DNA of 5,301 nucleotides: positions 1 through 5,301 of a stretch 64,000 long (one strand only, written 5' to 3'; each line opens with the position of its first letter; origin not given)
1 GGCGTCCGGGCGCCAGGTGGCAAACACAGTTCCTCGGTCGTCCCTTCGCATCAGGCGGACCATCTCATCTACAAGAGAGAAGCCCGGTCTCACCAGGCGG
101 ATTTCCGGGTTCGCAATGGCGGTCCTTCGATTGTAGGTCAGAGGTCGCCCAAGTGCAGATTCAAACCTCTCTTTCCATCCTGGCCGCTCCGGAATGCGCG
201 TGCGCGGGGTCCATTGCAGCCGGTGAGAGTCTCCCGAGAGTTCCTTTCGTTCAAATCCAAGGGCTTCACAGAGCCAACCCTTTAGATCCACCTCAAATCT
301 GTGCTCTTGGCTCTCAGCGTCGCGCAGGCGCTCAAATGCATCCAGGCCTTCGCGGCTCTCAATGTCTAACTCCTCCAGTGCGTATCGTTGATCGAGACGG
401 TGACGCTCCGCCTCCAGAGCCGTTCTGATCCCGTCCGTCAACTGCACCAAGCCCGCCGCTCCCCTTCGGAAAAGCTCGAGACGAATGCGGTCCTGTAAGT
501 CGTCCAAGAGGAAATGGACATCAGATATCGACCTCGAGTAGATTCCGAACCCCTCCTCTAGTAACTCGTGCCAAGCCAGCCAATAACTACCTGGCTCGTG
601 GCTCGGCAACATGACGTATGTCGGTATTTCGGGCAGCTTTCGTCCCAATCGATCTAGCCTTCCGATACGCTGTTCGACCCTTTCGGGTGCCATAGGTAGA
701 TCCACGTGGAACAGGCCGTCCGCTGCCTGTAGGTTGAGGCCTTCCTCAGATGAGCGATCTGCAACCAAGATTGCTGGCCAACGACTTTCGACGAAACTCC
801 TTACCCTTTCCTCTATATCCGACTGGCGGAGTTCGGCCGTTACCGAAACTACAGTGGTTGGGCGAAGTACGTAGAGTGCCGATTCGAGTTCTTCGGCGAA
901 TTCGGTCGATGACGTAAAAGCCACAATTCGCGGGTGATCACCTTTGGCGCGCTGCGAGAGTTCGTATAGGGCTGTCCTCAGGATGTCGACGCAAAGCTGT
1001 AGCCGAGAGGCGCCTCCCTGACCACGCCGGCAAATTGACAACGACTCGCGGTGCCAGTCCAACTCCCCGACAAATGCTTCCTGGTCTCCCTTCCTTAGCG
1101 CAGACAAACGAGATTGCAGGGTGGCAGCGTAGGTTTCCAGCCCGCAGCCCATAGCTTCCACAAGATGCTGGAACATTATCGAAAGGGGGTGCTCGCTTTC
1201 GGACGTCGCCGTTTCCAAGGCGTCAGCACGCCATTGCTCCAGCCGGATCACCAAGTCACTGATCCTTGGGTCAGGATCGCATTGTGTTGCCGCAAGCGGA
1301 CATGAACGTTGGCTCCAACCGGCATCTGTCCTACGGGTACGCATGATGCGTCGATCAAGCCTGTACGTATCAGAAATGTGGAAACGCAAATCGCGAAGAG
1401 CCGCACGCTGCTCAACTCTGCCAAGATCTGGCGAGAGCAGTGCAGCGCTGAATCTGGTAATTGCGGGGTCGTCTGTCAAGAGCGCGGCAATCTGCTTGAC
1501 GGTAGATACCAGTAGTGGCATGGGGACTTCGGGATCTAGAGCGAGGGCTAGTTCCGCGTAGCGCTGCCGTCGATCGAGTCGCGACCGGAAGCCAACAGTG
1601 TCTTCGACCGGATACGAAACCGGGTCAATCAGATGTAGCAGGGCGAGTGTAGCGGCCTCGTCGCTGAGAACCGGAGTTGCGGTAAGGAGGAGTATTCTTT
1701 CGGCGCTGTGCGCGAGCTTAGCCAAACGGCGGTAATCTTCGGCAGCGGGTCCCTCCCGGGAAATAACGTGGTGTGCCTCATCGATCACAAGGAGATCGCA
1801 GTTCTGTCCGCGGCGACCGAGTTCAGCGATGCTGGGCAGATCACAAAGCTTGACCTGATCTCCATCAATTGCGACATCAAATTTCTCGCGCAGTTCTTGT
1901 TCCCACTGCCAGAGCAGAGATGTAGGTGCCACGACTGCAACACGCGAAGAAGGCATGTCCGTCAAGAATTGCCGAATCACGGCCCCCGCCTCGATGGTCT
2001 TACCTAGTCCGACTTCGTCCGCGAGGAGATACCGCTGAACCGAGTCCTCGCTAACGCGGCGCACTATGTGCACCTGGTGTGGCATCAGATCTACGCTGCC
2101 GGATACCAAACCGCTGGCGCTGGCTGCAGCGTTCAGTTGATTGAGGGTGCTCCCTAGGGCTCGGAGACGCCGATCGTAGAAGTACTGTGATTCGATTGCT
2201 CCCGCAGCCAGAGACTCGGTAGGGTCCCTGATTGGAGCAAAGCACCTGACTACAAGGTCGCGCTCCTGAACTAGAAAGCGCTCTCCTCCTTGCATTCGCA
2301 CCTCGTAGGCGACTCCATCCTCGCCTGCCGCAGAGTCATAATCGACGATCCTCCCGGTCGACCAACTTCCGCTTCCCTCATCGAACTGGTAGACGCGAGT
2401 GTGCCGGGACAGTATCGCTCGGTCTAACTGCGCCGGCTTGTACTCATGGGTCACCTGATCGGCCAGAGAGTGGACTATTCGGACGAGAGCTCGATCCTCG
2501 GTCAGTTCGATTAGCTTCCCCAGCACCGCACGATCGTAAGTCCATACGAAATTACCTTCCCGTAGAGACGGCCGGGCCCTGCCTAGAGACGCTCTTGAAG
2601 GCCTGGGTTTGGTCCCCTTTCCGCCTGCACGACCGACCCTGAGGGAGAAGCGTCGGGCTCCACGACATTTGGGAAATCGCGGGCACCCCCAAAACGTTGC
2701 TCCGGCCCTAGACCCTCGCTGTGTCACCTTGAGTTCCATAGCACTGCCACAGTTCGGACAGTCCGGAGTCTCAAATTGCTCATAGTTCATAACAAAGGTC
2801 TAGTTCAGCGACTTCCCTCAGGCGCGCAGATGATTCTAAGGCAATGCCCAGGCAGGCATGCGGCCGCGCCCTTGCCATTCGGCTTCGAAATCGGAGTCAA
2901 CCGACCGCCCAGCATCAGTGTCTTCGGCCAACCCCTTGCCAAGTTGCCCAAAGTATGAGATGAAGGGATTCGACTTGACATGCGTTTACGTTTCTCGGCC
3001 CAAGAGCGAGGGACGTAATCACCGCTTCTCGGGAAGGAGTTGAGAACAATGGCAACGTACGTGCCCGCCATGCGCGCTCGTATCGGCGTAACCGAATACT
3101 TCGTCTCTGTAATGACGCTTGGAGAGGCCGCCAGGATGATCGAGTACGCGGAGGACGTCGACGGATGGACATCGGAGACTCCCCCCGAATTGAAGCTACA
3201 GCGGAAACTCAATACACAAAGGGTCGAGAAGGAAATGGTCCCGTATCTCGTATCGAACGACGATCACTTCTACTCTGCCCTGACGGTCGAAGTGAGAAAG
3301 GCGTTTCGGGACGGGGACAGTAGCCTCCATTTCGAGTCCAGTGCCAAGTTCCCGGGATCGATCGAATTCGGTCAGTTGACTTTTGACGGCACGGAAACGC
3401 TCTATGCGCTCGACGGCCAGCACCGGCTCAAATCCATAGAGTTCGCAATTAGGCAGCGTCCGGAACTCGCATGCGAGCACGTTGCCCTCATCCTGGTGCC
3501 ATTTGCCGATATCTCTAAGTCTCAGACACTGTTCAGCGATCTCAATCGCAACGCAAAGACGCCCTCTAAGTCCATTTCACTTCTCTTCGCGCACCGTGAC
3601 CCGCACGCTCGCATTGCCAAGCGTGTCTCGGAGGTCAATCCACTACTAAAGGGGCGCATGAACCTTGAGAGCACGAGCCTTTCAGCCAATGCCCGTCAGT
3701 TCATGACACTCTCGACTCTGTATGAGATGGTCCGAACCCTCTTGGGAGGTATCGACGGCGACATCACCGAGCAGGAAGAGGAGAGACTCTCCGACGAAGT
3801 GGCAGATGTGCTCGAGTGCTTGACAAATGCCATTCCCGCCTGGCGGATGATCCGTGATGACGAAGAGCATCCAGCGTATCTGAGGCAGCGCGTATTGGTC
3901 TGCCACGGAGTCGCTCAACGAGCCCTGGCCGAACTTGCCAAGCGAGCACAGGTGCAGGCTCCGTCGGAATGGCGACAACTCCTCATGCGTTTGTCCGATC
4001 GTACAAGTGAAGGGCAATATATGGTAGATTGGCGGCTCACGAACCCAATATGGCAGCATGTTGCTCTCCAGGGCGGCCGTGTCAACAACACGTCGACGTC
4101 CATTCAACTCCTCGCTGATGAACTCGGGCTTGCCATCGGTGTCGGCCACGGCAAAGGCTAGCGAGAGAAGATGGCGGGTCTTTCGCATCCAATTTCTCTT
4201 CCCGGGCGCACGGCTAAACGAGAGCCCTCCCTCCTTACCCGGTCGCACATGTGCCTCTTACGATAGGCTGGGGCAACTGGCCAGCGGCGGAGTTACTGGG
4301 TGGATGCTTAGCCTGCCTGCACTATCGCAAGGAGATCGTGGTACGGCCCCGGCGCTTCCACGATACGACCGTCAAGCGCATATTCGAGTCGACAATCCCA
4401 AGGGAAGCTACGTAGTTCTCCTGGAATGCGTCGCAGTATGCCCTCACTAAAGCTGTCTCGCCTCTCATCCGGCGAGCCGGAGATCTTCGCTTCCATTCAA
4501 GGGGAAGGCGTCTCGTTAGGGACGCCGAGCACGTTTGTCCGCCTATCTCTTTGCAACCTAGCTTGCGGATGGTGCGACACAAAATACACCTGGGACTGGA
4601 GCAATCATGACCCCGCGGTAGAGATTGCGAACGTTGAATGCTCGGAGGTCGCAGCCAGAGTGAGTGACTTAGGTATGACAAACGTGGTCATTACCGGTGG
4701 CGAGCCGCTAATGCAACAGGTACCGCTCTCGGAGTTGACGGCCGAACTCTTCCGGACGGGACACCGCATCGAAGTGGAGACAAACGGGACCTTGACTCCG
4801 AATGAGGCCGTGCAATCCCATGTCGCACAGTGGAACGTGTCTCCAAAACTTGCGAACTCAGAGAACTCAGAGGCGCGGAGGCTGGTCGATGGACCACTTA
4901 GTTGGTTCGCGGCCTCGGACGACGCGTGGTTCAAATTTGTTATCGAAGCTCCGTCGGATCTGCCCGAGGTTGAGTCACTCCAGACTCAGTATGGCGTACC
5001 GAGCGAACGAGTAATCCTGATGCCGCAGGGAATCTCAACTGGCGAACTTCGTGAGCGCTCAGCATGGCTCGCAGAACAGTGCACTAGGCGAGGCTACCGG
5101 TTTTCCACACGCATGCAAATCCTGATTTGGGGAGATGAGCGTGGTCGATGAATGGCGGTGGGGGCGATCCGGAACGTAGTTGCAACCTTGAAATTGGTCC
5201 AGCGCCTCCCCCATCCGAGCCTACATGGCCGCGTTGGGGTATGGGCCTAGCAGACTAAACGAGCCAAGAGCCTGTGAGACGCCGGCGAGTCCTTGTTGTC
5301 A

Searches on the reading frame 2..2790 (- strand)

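Call 12: search_protein_families(library=pfam, proteins=[window:2-2790:-], max_evalue=0.01)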
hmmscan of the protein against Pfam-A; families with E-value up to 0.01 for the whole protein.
window:2-2790:- (929 aa): 7 families
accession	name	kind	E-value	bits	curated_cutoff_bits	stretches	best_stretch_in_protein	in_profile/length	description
PF00176.29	SNF2-rel_dom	-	7e-12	45.5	24.9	2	251-304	17-74/290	SNF2-related domain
PF00271.37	Helicase_C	-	1e-10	42.3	23.5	1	610-716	8-110/110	Helicase conserved C-terminal domain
PF04851.21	ResIII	-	1.3e-10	41.8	22.5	1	234-373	3-162/164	Type III restriction enzyme, res subunit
PF00270.35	DEAD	-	8.2e-08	32.6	26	1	329-373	116-160/167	DEAD/DEAH box helicase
PF01396.24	Zn_ribbon_Top1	-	5.9e-07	29.6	32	1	10-46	3-34/39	Topoisomerase DNA binding C4 zinc finger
PF12137.13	RapA_C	-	0.0041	16.7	26.8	1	731-921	11-193/360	RNA polymerase recycling family C-terminal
PF13401.12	AAA_22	-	0.0047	17.7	27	0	259-373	13-124/130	AAA domain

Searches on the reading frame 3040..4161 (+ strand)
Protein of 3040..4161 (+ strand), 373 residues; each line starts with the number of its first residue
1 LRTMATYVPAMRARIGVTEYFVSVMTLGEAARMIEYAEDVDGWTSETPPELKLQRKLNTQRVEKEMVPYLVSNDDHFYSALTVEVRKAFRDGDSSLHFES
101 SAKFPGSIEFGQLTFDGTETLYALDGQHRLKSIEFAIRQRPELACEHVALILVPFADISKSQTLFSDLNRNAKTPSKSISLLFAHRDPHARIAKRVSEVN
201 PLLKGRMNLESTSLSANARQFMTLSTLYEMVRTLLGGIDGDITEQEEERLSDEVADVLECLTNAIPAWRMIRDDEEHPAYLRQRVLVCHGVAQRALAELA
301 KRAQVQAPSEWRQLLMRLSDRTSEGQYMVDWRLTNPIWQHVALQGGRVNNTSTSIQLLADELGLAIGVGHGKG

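Call 12: search_protein_families(library=pfam, proteins=[window:3040-4161:+], max_evalue=0.01)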
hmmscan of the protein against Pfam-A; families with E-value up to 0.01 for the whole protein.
window:3040-4161:+ (373 aa): 2 families
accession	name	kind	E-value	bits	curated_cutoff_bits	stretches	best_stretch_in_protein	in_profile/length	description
PF14072.11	DndB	-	2.3e-70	237.8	29.1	1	9-367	2-336/338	DNA-sulfur modification-associated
PF09995.15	MPAB_Lcp_cat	-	0.00071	20.1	23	1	180-319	53-194/231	ER-bound oxygenase mpaB/B'/Rubber oxygenase, catalytic domain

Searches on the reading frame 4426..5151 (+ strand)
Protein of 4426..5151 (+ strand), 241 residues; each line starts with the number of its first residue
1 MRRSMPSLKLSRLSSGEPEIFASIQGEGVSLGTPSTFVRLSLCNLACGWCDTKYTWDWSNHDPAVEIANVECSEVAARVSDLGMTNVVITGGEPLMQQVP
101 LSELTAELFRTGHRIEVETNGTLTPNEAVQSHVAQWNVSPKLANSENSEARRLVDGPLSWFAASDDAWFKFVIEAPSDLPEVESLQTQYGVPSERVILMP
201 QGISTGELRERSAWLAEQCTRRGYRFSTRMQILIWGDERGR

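Call 12: search_protein_families(library=pfam, proteins=[window:4426-5151:+], max_evalue=0.01)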
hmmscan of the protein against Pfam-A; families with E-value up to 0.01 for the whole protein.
window:4426-5151:+ (241 aa): 2 families
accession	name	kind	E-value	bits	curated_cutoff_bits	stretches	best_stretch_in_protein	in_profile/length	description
PF04055.27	Radical_SAM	-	4.2e-09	37.2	29.5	1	43-126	7-91/166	Radical SAM superfamily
PF13353.11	Fer4_12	-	3.5e-06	27.8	22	1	24-109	1-78/137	4Fe-4S single cluster domain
